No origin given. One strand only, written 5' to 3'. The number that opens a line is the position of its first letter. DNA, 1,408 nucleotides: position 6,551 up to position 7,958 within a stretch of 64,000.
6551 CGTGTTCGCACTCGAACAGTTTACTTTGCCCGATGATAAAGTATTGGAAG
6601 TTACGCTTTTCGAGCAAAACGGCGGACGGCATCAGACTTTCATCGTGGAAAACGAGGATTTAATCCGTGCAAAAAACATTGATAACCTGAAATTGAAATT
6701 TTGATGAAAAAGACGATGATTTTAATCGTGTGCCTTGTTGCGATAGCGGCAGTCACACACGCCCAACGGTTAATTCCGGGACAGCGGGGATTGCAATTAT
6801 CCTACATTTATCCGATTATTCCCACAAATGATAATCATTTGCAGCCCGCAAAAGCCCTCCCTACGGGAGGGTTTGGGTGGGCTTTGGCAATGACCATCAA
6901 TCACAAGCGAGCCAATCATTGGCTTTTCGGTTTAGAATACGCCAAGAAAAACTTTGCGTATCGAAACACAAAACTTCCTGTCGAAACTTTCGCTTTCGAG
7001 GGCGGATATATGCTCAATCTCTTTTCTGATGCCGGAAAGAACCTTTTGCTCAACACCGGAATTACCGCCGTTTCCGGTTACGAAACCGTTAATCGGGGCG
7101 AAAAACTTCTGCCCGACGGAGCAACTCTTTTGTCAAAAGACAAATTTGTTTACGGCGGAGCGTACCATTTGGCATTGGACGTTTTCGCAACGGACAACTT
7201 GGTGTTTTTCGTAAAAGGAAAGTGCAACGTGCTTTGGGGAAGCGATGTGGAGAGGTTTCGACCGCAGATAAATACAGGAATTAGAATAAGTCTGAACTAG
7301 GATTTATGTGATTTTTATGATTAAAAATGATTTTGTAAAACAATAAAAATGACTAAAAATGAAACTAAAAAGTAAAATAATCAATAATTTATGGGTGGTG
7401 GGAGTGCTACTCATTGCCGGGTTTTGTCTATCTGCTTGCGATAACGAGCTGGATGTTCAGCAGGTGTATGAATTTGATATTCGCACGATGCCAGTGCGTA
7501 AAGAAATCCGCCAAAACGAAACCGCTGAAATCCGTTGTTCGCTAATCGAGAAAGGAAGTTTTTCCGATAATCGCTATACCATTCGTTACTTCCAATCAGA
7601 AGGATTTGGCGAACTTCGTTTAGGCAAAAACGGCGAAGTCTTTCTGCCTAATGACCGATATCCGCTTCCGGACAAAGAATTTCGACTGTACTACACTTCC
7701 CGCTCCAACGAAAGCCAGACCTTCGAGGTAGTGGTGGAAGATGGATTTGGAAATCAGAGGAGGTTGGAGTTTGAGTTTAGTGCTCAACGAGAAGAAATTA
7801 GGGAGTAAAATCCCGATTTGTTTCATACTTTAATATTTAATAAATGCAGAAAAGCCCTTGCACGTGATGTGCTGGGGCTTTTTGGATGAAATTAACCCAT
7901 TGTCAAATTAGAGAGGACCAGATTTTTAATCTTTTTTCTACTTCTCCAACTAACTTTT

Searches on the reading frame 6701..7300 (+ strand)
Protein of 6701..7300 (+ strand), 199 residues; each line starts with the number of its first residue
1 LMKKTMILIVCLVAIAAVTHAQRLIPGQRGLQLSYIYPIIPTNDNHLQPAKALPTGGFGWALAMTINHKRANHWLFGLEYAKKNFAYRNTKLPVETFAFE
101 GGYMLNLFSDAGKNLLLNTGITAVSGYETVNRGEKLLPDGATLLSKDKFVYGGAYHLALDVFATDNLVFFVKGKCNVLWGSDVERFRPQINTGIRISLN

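Call 5: search_protein_families(library=pfam, proteins=[window:6701-7300:+], max_evalue=0.1)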
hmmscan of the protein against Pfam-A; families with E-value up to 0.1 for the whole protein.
window:6701-7300:+ (199 aa): 1 family
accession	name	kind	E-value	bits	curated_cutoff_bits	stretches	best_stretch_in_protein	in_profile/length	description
PF10626.15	TraO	-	9.1e-53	179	25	1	51-197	21-167/168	Conjugative transposon protein TraO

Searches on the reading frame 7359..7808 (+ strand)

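Call 5: search_protein_families(library=pfam, proteins=[window:7359-7808:+], max_evalue=0.1)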
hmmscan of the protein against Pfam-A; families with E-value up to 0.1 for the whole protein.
window:7359-7808:+ (149 aa): 1 family
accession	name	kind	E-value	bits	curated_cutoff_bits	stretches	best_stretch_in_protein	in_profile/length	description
PF12988.13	TraQ_transposon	-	2.4e-53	180.1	27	1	11-142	2-132/133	TraQ conjugal transfer protein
